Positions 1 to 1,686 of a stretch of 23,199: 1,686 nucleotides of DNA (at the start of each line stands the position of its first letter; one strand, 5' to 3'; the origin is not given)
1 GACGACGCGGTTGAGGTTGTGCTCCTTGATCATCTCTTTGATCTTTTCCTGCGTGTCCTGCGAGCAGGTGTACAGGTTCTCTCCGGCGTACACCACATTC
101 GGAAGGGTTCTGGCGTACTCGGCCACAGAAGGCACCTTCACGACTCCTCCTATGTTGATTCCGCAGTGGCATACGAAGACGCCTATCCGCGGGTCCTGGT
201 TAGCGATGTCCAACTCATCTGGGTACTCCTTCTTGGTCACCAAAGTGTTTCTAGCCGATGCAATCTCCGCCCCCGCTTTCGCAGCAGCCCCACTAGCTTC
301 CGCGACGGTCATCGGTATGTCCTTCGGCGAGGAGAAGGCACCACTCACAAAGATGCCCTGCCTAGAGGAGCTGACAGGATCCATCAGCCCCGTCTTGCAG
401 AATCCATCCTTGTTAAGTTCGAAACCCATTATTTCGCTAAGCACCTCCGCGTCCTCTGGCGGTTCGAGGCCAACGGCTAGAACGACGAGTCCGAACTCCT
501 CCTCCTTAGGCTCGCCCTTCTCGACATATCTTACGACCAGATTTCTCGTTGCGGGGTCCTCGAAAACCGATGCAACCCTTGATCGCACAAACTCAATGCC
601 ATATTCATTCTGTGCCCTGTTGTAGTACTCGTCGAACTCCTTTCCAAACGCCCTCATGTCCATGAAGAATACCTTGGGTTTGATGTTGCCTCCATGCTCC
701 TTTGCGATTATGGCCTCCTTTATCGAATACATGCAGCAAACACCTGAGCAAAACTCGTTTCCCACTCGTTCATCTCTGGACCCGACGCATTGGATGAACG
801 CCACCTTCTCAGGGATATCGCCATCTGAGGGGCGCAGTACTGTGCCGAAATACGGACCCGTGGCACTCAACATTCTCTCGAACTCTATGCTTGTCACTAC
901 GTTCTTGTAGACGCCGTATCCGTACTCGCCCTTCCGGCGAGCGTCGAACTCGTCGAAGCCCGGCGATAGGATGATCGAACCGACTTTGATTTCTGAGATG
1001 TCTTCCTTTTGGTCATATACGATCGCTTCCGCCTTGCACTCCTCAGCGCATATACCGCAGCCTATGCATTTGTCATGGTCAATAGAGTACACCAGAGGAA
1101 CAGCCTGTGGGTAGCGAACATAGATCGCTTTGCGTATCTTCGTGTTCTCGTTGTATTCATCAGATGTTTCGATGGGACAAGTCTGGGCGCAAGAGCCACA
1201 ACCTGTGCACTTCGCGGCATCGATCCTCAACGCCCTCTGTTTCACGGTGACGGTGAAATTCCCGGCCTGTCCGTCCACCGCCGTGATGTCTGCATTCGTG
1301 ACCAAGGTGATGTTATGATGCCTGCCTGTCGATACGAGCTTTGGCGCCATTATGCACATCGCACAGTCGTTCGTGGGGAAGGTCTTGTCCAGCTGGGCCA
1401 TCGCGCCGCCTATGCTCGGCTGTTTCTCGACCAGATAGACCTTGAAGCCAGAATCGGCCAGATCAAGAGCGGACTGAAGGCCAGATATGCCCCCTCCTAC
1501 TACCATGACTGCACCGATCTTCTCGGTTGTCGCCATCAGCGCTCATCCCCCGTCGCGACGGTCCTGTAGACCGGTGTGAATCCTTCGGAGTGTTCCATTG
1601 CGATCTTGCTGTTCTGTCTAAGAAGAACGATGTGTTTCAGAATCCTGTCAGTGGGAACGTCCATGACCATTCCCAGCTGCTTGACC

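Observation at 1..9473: Hdr/MvhD super-cluster with three hdrA paralogues (two tandem-type, one classical) and two mvhD genes, all translationally coupled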

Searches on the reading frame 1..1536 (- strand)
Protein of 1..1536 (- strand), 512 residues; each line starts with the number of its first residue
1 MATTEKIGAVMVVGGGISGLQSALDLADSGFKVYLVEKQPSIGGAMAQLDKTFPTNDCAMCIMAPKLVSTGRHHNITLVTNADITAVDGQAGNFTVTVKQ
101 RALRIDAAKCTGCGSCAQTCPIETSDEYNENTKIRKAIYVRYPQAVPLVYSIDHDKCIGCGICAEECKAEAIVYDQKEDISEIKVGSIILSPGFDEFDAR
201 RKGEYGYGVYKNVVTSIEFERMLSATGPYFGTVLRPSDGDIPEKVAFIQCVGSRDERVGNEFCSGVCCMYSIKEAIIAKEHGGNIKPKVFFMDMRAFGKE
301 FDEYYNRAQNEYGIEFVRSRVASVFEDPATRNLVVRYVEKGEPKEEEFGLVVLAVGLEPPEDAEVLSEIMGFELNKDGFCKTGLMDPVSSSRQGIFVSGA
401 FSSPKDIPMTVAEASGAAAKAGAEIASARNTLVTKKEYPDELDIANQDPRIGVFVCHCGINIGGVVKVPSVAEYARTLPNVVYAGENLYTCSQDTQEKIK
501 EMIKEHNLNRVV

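Call 8: search_protein_families(library=pfam, proteins=[window:1-1536:-], max_evalue=0.001)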
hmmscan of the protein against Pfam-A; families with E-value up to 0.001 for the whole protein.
window:1-1536:- (512 aa): 25 families
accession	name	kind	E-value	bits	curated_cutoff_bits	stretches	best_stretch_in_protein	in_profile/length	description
PF07992.20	Pyr_redox_2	-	2.8e-15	56.9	26.1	2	294-416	178-289/291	Pyridine nucleotide-disulphide oxidoreductase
PF00037.32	Fer4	-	5.2e-13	48.7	21.1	2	151-172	2-23/24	4Fe-4S binding domain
PF12797.12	Fer4_2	-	1e-08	35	24.5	2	103-121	3-21/22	4Fe-4S binding domain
PF12837.12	Fer4_6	-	1.1e-08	35.1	25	2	152-172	4-24/24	4Fe-4S binding domain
PF12838.12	Fer4_7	-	6.7e-08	33.3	27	1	156-184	1-29/52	4Fe-4S dicluster domain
PF13459.11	Fer4_15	-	1.3e-07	32.6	22.4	0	152-183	3-32/66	4Fe-4S single cluster domain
PF12831.13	FAD_oxidored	-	1.6e-07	31.4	27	1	10-47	2-39/416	FAD dependent oxidoreductase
PF13450.12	NAD_binding_8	-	1.7e-07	31.9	21.9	1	12-48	1-37/68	NAD(P)-binding Rossmann-like domain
PF13237.11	Fer4_10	-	2.2e-07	31.2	25.5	1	103-135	2-36/53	4Fe-4S dicluster domain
PF01266.30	DAO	-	2.2e-07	31.2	27.9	1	10-45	2-38/353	FAD dependent oxidoreductase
PF13187.11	Fer4_9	-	3.2e-07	30.7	27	1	109-172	1-52/52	4Fe-4S dicluster domain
PF00070.33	Pyr_redox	-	1.2e-06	29.4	22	0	10-43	2-35/82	Pyridine nucleotide-disulphide oxidoreductase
PF14697.11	Fer4_21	-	1.3e-06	28.8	35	1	99-123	30-54/59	4Fe-4S dicluster domain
PF00890.30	FAD_binding_2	-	1e-05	25.4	20.4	1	10-47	2-39/414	FAD binding domain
PF13183.11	Fer4_8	-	4.9e-05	24.2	27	1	107-169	2-66/68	4Fe-4S dicluster domain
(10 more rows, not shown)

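Call 9: search_protein_families(library=ncbifam, proteins=[window:1-1536:-], max_evalue=0.001)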
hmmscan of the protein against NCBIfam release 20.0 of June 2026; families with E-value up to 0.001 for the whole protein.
window:1-1536:- (512 aa): 91 families (the best 25 are shown)
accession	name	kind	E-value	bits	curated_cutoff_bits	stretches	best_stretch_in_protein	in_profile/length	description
NF040770.1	hetero_SS_HdrA2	exception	2e-174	581.7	1100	2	9-423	141-558/777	CoB-CoM heterodisulfide reductase HdrA2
NF041778.1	hetero_SS_HdrA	equivalog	3.1e-124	415.5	1400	2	10-435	145-580/771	ferredoxin:CoB-CoM heterodisulfide reductase subunit HdrA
NF041891.1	hdrA_Methbact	equivalog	8.4e-114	381.4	1300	2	9-425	135-556/762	ferredoxin:CoB-CoM heterodisulfide reductase subunit HdrA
NF009410.0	PRK12771.1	subfamily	7e-11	41.4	516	1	9-46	140-177/566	NAD(P)-binding protein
NF042909.1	FMH_DH_FwdF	exception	4.2e-10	39.3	375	1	98-182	5-83/336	tungsten-dependent formylmethanofuran dehydrogenase subunit FwdF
NF058577.1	FdxA_fam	equivalog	1.7e-08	34.5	65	2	100-123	28-51/52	4Fe-4S ferredoxin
TIGR01971.1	NuoI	subfamily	2.1e-08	33.8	113.05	1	148-184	74-110/121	NADH-quinone oxidoreductase, chain I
NF005560.0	PRK07233.1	equivalog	2.4e-08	33.2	252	1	10-50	3-43/435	hypothetical protein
NF005503.0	PRK07118.1-2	equivalog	2.7e-08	33.4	252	1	96-177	155-234/292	RnfABCDGE type electron transport complex subunit B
NF004537.0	PRK05888.1-3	equivalog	3.4e-08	33.2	163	1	108-174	68-132/204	NADH-quinone oxidoreductase subunit NuoI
TIGR01292.1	TRX_reduct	equivalog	4.9e-08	32.1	343.45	0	288-421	166-294/300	thioredoxin-disulfide reductase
NF007202.0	PRK09623.1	equivalog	7.2e-08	32.7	166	1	137-178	67-104/105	3-methyl-2-oxobutanoate dehydrogenase subunit delta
TIGR01944.1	rnfB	subfamily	8.2e-08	32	68.7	0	146-177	104-135/190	RnfABCDGE type electron transport complex subunit B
TIGR04105.1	FeFe_hydrog_B1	subfamily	9.4e-08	31.1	450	1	96-173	130-206/462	monomeric [FeFe] hydrogenase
NF045490.1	FdxA_Protbact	equivalog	1.1e-07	32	135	1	150-179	33-62/104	ferredoxin FdxA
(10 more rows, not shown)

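Call 24: find_homologous_proteins(query=window:1-1536:-, max_evalue=1e-30)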
Query window:1-1536:- (512 aa): 7997 proteins with E <= 1e-30 among 8000 candidates; the best 120 are listed.
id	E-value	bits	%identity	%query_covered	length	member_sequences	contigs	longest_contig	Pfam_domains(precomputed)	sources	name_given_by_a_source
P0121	0.0e+0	1050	86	100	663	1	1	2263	PF13450.13,PF07992.21,PF12837.13,PF00070.34,PF03486.21,PF12838.13,PF13454.13,PF13459.12,PF01134.29,PF01494.26,PF12831.14,PF01946.24,PF01266.31,PF01593.31,PF12797.13,PF00890.31,PF00037.33,PF13738.13,PF13237.12,PF13187.12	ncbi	ncbi:MAG: FAD-dependent oxidoreductase, partial [Thermoplasmata archaeon]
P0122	0.0e+0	1039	80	100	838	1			PF13450.13,PF07992.21,PF12837.13,PF00070.34,PF03486.21,PF12838.13,PF13454.13,PF13459.12,PF01134.29,PF01494.26,PF12831.14,PF01946.24,PF01266.31,PF01593.31,PF12797.13,PF00890.31,PF00037.33,PF13738.13,PF13237.12,PF13187.12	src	-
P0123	0.0e+0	1021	81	100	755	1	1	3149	PF13450.13,PF07992.21,PF12837.13,PF00070.34,PF03486.21,PF12838.13,PF13454.13,PF13459.12,PF01134.29,PF01494.26,PF12831.14,PF01946.24,PF01266.31,PF01593.31,PF12797.13,PF00890.31,PF00037.33,PF13738.13,PF13237.12,PF13187.12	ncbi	ncbi:MAG: FAD-dependent oxidoreductase, partial [Thermoplasmata archaeon]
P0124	1.4e-296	1002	80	99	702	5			PF13450.13,PF07992.21,PF12837.13,PF00070.34,PF03486.21,PF12838.13,PF13454.13,PF13459.12,PF01134.29,PF01494.26,PF12831.14,PF01946.24,PF01266.31,PF12797.13,PF00890.31,PF00037.33,PF13738.13,PF13237.12,PF13187.12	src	-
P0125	2.6e-291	985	79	100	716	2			PF13450.13,PF07992.21,PF12837.13,PF00070.34,PF03486.21,PF12838.13,PF13454.13,PF13459.12,PF01134.29,PF01494.26,PF12831.14,PF01946.24,PF01266.31,PF01593.31,PF12797.13,PF00890.31,PF00037.33,PF13738.13,PF01262.28,PF13237.12,PF13187.12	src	-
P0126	5.8e-291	983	83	100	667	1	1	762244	PF13450.13,PF07992.21,PF12837.13,PF12838.13,PF13459.12,PF12831.14,PF01266.31,PF12797.13,PF00890.31,PF00037.33,PF13237.12,PF13187.12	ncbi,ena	-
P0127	8.0e-259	877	63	97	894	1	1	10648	PF14697.12,PF13450.13,PF07992.21,PF00070.34,PF03486.21,PF12838.13,PF01134.29,PF12831.14,PF01946.24,PF01266.31,PF12797.13,PF00890.31,PF00037.33,PF13738.13,PF01262.28,PF13187.12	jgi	jgi:heterodisulfide reductase subunit A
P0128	2.6e-246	836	65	99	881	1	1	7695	PF14697.12,PF13450.13,PF07992.21,PF00070.34,PF03486.21,PF13484.12,PF12838.13,PF13454.13,PF01134.29,PF01494.26,PF12831.14,PF01946.24,PF01266.31,PF01593.31,PF12797.13,PF00890.31,PF00037.33,PF13738.13,PF01262.28,PF25160.2,PF13237.12,PF13187.12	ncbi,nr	ncbi:MAG: FAD-dependent oxidoreductase, partial [Candidatus Bathyarchaeota archaeon]|nr:FAD-dependen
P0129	7.4e-243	825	64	99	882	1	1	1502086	PF14697.12,PF13450.13,PF07992.21,PF12837.13,PF00070.34,PF03486.21,PF13484.12,PF12838.13,PF13459.12,PF01134.29,PF12831.14,PF01266.31,PF12797.13,PF00890.31,PF00037.33,PF13738.13,PF01262.28,PF25160.2,PF13187.12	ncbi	ncbi:MAG: CoB--CoM heterodisulfide reductase iron-sulfur subunit A family protein, partial [Candidat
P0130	1.7e-242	824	67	99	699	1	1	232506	PF14697.12,PF13450.13,PF07992.21,PF12837.13,PF00070.34,PF03486.21,PF13484.12,PF12838.13,PF13454.13,PF01134.29,PF01494.26,PF12831.14,PF01946.24,PF01266.31,PF01593.31,PF00890.31,PF00037.33,PF13738.13,PF13237.12,PF13183.12,PF13187.12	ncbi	ncbi:MAG: FAD-dependent oxidoreductase, partial [Methanomassiliicoccales archaeon]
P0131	3.8e-241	819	62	99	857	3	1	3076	PF14697.12,PF13450.13,PF07992.21,PF12837.13,PF00070.34,PF03486.21,PF12838.13,PF01134.29,PF01494.26,PF12831.14,PF01266.31,PF01593.31,PF12797.13,PF00890.31,PF00037.33,PF13738.13,PF01262.28,PF13237.12,PF13187.12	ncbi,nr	ncbi:MAG: CoB--CoM heterodisulfide reductase iron-sulfur subunit A family protein, partial [Thermopl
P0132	5.0e-241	819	62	99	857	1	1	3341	PF13450.13,PF07992.21,PF00070.34,PF03486.21,PF12838.13,PF01134.29,PF01494.26,PF12831.14,PF01946.24,PF01266.31,PF01593.31,PF12797.13,PF00890.31,PF00037.33,PF13738.13,PF13187.12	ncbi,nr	ncbi:MAG: CoB--CoM heterodisulfide reductase iron-sulfur subunit A family protein, partial [Thermopl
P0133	5.6e-240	815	64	99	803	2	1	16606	PF14697.12,PF13450.13,PF07992.21,PF12837.13,PF00070.34,PF03486.21,PF13484.12,PF12838.13,PF13454.13,PF01134.29,PF01494.26,PF12831.14,PF01946.24,PF01266.31,PF12797.13,PF00890.31,PF00037.33,PF13738.13,PF25160.2,PF13237.12,PF13187.12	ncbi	ncbi:MAG: FAD-dependent oxidoreductase, partial [Candidatus Bathyarchaeia archaeon]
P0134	3.8e-239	813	63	99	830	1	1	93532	PF14697.12,PF13450.13,PF07992.21,PF12837.13,PF03486.21,PF12838.13,PF13454.13,PF01134.29,PF12831.14,PF01266.31,PF12797.13,PF00890.31,PF00037.33,PF13738.13,PF01262.28,PF25160.2,PF13237.12,PF13187.12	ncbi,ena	-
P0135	4.0e-239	812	66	96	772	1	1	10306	PF14697.12,PF13450.13,PF07992.21,PF12837.13,PF00070.34,PF03486.21,PF13484.12,PF12838.13,PF13454.13,PF13459.12,PF01134.29,PF01494.26,PF12831.14,PF01946.24,PF01266.31,PF12797.13,PF00890.31,PF00037.33,PF13738.13,PF01262.28,PF25160.2,PF13237.12,PF13187.12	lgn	-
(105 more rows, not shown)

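Call 25: find_encoding_contigs(protein=P0126, flank=10000, max_places=3)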
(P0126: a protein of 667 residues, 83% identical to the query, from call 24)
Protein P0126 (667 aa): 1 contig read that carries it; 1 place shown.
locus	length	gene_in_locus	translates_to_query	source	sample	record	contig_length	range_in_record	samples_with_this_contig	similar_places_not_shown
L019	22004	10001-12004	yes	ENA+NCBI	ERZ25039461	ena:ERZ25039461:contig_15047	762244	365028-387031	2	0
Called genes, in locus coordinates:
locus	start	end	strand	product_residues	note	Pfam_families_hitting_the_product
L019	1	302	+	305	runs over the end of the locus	PF02754:CCG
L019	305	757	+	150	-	PF02662:FlpD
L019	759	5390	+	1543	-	PF01946:Thi4 (weak), PF07992:Pyr_redox_2, PF07992:Pyr_redox_2, PF13450:NAD_binding_8, PF02662:FlpD, PF13183:Fer4_8, PF13534:Fer4_17, PF02754:CCG, +20 more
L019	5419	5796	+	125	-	-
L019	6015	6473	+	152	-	PF00890:FAD_binding_2 (weak), PF01266:DAO (weak), PF07992:Pyr_redox_2 (weak), PF12831:FAD_oxidored, PF13450:NAD_binding_8 (weak), PF00037:Fer4 (weak), PF12837:Fer4_6 (weak), PF13237:Fer4_10 (weak), +1 more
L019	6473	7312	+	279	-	-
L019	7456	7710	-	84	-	-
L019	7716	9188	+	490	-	PF07992:Pyr_redox_2, PF12831:FAD_oxidored (weak), PF13450:NAD_binding_8 (weak), PF00037:Fer4, PF12797:Fer4_2 (weak), PF12837:Fer4_6, PF13237:Fer4_10, PF14697:Fer4_21, +5 more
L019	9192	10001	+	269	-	PF02662:FlpD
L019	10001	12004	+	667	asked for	PF00890:FAD_binding_2 (weak), PF01266:DAO (weak), PF07992:Pyr_redox_2 (weak), PF12831:FAD_oxidored, PF13450:NAD_binding_8 (weak), PF00037:Fer4 (weak), PF13187:Fer4_9, PF07992:Pyr_redox_2, +6 more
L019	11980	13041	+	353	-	PF12837:Fer4_6 (faint), PF13237:Fer4_10 (faint), PF13484:Fer4_16 (faint), PF25160:LdpA_Fe-S-bd (faint), PF12838:Fer4_7, PF13187:Fer4_9, PF14697:Fer4_21 (weak), PF00037:Fer4 (weak)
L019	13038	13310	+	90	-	PF02662:FlpD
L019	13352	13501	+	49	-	PF02662:FlpD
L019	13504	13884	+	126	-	-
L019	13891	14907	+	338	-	PF01058:Oxidored_q6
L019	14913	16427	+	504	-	PF27537:HoxH, PF00374:NiFeSe_Hases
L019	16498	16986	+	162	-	PF01750:HycI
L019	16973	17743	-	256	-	PF02769:AIRS_C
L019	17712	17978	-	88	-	PF00586:AIRS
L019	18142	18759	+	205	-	PF01128:IspD (weak), PF12804:NTP_transf_3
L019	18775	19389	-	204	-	PF09997:DUF2238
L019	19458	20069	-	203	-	PF26799:DUF8268 (faint), PF09997:DUF2238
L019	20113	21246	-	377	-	PF00989:PAS, PF13188:PAS_8 (faint), PF08448:PAS_4 (weak), PF13426:PAS_9, PF08447:PAS_3 (weak), PF02518:HATPase_c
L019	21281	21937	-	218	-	PF00072:Response_reg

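Call 26: find_related_loci(query=window:1-1536:-, collection=metagenome_contigs, flank=10000)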
Query window:1-1536:- (512 aa) in metagenome_contigs; peptide patterns used: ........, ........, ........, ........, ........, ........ (x = any residue, [..] = any of these).
554 stretches matched a pattern; 488 encode a relative of the query (tblastn E <= 1e-3); the best 80 are kept; 76 distinct loci.
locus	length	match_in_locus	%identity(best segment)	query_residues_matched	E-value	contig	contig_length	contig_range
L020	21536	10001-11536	89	1-512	0e+0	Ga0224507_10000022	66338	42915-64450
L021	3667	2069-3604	86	1-512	0e+0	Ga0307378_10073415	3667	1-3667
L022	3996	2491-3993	85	1-501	0e+0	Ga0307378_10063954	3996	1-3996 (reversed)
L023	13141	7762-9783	82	1-512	0e+0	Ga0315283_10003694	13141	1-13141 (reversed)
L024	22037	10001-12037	82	1-512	0e+0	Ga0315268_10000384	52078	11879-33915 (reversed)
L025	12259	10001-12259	82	1-512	0e+0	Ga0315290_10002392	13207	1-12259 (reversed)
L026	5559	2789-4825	81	1-512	0e+0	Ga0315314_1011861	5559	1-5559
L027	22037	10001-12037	81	1-512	0e+0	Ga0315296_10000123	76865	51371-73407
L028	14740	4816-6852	82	1-512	0e+0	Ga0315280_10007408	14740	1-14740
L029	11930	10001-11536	81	1-512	0e+0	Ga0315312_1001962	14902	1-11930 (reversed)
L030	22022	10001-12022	83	1-512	0e+0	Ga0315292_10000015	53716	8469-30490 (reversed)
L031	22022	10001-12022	83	1-512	0e+0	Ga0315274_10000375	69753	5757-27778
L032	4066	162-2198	79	1-512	0e+0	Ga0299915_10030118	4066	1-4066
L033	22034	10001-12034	80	1-512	0e+0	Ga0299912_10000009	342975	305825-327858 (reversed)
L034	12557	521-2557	80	1-512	0e+0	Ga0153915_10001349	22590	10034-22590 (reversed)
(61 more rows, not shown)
